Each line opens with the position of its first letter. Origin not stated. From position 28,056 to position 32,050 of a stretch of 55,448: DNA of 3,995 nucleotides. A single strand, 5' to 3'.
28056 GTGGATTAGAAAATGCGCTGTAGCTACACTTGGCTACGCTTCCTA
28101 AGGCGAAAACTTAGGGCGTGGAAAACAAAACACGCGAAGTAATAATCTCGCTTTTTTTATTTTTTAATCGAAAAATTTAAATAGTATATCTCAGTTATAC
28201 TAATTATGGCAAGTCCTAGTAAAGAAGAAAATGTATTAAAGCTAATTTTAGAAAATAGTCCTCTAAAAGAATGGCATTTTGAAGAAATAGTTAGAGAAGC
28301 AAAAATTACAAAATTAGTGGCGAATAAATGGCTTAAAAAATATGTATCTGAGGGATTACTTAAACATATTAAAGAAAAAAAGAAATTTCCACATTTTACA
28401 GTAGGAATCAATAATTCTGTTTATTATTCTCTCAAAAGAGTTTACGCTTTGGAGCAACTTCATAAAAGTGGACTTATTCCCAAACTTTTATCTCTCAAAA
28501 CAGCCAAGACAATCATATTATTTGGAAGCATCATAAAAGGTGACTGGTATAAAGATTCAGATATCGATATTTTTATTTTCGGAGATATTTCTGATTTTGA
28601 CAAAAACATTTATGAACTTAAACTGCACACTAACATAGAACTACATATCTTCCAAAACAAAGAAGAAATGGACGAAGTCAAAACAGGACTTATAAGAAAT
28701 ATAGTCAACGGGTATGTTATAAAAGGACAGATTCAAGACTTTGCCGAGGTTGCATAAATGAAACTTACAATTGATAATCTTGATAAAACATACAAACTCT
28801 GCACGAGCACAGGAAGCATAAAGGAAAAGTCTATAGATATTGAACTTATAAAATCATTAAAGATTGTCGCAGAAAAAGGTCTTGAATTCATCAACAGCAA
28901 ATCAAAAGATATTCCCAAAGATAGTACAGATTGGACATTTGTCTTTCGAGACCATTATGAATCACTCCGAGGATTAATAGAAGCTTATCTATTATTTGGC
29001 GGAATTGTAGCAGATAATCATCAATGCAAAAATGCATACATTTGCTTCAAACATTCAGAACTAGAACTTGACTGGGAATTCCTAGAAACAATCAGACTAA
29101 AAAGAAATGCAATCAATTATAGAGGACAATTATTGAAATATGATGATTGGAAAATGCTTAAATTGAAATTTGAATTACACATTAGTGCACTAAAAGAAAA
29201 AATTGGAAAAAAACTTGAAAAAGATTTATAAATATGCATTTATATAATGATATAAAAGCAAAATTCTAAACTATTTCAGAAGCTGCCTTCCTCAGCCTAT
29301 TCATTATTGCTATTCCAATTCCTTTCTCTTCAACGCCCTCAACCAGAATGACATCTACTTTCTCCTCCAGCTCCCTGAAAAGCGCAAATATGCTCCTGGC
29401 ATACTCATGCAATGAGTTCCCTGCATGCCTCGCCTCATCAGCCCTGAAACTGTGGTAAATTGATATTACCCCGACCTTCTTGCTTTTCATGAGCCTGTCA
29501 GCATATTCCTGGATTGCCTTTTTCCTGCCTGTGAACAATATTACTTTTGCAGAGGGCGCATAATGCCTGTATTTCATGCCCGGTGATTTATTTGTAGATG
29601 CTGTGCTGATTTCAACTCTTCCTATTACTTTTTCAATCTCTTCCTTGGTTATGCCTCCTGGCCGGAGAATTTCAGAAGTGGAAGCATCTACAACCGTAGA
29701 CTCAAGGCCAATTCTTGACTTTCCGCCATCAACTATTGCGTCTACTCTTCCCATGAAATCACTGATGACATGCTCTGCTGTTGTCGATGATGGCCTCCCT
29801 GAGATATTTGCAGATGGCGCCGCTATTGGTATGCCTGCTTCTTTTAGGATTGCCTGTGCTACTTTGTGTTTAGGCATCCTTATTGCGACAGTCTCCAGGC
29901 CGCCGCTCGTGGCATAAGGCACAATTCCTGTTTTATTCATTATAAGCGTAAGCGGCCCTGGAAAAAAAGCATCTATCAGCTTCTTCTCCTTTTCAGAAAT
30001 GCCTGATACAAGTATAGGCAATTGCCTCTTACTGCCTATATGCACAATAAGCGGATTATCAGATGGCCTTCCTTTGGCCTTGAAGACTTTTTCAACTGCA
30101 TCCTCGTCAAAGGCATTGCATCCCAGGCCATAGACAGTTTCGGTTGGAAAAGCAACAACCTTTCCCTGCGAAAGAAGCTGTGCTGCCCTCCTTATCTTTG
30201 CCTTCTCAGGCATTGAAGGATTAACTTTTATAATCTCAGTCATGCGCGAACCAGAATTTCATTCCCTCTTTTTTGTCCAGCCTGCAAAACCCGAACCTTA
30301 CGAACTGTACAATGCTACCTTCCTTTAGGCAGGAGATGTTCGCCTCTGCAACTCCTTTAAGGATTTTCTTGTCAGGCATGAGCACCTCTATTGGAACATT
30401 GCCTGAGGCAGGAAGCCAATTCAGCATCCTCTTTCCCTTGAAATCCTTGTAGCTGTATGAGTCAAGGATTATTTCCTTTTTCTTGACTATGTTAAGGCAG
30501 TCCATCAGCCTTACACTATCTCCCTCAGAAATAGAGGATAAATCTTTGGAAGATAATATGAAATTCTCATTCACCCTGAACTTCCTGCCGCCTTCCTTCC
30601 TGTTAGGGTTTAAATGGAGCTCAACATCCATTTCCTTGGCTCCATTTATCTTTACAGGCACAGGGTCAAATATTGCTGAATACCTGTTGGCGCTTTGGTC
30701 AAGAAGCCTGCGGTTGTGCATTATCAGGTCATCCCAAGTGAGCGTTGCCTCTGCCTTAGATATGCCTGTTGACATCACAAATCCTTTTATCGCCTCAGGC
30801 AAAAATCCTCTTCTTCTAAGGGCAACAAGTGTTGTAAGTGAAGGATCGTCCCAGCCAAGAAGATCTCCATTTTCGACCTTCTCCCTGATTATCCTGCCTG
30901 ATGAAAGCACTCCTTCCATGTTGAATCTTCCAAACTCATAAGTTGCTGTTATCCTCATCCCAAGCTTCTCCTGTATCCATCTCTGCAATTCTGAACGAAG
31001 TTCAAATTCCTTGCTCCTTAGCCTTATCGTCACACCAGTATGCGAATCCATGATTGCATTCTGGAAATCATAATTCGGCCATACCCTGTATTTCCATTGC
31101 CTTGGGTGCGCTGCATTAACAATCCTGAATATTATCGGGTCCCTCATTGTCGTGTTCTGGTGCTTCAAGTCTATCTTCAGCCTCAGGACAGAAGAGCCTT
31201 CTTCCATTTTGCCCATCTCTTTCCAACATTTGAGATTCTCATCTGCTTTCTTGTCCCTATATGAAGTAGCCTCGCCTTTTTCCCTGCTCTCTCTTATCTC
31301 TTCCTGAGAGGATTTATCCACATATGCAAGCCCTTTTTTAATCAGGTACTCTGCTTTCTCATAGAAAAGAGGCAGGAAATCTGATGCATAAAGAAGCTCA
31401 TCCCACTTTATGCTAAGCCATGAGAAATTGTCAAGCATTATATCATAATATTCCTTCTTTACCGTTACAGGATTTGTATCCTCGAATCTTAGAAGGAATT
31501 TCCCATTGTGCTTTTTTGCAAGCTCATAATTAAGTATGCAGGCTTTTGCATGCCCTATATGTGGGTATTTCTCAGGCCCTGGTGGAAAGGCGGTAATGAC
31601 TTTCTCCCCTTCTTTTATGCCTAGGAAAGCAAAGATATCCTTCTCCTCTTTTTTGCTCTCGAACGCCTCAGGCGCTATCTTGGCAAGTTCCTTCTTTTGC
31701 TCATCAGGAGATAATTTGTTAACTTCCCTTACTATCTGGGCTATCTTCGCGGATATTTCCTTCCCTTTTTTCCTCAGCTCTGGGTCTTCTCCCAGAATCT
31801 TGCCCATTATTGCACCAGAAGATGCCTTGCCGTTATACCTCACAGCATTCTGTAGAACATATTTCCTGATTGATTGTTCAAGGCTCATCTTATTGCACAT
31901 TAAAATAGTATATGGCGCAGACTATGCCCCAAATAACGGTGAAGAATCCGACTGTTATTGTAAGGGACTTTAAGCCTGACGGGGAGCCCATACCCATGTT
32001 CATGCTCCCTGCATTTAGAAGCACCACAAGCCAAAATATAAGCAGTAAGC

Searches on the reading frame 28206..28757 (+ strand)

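Call 9: search_protein_families(library=pfam, proteins=[window:28206-28757:+])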
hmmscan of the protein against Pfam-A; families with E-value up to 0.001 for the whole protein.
window:28206-28757:+ (183 aa): 2 families
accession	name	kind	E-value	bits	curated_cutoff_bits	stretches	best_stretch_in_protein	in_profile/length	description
PF18765.7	Polbeta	-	1.1e-08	35.5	26.9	1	99-153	12-64/93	Polymerase beta, Nucleotidyltransferase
PF01909.29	NTP_transf_2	-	1.5e-08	35.3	21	1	94-168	8-88/93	Nucleotidyltransferase domain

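Call 79: search_protein_families(library=padloc, proteins=[window:28206-28757:+], max_evalue=0.01)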
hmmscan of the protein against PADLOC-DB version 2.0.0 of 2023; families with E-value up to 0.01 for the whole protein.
window:28206-28757:+ (183 aa): 8 families
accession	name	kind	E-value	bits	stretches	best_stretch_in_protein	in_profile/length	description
PDLC04368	PDC-M05A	-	6.9e-11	40.3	1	7-153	15-165/201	-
PDLC04369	PDC-M05A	-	2.2e-07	28.7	1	15-134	22-138/201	-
PDLC04903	PDC-S09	-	1.5e-05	23.3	1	101-125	27-51/108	-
PDLC04906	PDC-S09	-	2.9e-05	22.4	1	101-132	25-58/98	-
PDLC04904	PDC-S09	-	9.1e-05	20.6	1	89-124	14-49/104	-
PDLC04902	PDC-S09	-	0.00015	20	1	91-124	12-45/97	-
PDLC04907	PDC-S09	-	0.0018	16.3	1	99-125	26-52/114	-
PDLC04778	PDC-M70A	-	0.0026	15.2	0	98-125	45-72/355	-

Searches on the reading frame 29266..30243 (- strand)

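Call 9: search_protein_families(library=pfam, proteins=[window:29266-30243:-])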
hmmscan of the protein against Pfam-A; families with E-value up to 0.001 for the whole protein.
window:29266-30243:- (325 aa): 2 families
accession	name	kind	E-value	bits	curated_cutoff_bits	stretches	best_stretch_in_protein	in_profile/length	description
PF01300.24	Sua5_yciO_yrdC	-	1.5e-59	200.9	25.1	1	23-196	2-178/178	Telomere recombination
PF03481.19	Sua5_C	-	4.4e-34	118.4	22.9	1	198-322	1-136/136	Threonylcarbamoyl-AMP synthase, C-terminal domain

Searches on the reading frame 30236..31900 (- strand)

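Call 15: search_protein_families(library=ncbifam, proteins=[window:30236-31900:-])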
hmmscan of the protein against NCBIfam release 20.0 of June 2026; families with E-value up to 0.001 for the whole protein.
window:30236-31900:- (554 aa): 10 families
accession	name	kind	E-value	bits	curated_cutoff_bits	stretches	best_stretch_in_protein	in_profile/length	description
NF003169.0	PRK04156.1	equivalog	2.5e-159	531.6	516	1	5-554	3-567/567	glutamate--tRNA ligase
TIGR00463.1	gltX_arch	equivalog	1.6e-156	522.1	401.75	1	8-553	2-559/560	glutamate--tRNA ligase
NF011291.0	PRK14703.1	equivalog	5.2e-90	302.8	681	1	99-470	30-416/769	glutamine--tRNA ligase/YqeY domain fusion protein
TIGR00440.1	glnS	equivalog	2.5e-85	287.3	425.8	1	101-471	1-383/524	glutamine--tRNA ligase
TIGR00464.1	gltX_bact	equivalog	3e-27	95.6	289.95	1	100-383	1-276/470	glutamate--tRNA ligase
NF004315.1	PRK05710.1-4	equivalog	1.1e-16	61.1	250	1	105-219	3-125/274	tRNA glutamyl-Q(34) synthetase GluQRS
TIGR03838.1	queuosine_YadB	equivalog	7e-13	48.6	276.7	1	103-315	3-211/272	tRNA glutamyl-Q(34) synthetase GluQRS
NF004314.0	PRK05710.1-3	equivalog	5.3e-12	45.7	256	1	100-214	6-116/297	tRNA glutamyl-Q(34) synthetase GluQRS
NF004313.0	PRK05710.1-2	equivalog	1.9e-06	27.2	380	1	101-248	5-150/299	tRNA glutamyl-Q(34) synthetase GluQRS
NF004312.0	PRK05710.1-1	equivalog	5.2e-05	22.8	453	1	98-203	11-117/306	tRNA glutamyl-Q(34) synthetase GluQRS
